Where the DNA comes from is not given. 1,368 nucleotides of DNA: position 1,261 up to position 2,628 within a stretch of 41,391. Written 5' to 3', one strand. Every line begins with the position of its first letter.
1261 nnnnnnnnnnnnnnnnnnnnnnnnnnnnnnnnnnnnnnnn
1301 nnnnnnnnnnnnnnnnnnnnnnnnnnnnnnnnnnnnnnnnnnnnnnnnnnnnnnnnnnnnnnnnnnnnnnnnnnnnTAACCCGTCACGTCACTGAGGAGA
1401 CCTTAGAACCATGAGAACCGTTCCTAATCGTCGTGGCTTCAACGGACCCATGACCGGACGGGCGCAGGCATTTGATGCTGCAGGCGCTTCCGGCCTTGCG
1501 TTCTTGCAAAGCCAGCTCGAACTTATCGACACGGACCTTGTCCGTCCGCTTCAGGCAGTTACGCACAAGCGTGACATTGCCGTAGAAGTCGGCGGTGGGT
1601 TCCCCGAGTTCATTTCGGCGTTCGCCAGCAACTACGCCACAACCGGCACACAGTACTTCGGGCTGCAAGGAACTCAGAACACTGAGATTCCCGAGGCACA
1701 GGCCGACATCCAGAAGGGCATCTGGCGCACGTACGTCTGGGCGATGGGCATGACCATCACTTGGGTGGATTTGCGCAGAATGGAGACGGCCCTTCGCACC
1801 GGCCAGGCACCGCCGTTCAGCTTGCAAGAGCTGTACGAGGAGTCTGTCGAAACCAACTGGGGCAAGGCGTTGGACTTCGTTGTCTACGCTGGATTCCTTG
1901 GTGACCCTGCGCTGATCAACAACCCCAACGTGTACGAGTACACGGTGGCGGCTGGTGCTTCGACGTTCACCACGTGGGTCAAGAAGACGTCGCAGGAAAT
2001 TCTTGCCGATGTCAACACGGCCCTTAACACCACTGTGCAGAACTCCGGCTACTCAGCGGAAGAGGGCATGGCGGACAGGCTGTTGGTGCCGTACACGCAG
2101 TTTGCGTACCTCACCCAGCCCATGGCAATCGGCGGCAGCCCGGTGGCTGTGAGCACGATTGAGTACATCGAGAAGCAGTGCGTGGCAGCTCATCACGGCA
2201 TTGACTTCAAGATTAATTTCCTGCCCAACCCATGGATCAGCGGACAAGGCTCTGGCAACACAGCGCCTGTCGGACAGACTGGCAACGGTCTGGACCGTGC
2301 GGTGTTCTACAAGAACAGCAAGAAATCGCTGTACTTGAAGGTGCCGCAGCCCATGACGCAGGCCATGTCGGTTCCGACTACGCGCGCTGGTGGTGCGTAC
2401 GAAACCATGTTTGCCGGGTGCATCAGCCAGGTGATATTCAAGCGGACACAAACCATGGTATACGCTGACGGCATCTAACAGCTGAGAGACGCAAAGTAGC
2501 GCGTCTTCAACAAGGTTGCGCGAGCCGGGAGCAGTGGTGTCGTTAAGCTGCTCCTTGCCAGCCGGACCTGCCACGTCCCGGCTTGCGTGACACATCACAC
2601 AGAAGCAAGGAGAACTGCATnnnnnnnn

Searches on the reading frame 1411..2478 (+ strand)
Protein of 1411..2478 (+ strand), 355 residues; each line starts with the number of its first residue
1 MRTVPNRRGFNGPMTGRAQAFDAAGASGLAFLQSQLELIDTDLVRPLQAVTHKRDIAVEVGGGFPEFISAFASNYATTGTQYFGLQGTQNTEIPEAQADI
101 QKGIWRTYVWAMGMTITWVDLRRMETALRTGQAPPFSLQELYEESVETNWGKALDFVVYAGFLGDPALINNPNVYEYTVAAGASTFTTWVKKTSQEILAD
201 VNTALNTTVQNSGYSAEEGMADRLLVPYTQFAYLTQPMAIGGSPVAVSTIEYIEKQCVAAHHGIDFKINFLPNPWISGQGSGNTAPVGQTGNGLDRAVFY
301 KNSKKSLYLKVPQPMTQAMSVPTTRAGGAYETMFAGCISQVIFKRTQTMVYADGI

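Call 72: search_protein_families(library=phrogs, proteins=[window:1411-2478:+], max_evalue=0.00001)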
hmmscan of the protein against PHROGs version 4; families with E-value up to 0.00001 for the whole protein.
window:1411-2478:+ (355 aa): 1 family
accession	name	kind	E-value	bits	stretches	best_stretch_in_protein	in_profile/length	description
phrog_264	-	head and packaging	1.8e-38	133.3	1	18-355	17-321/321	major head protein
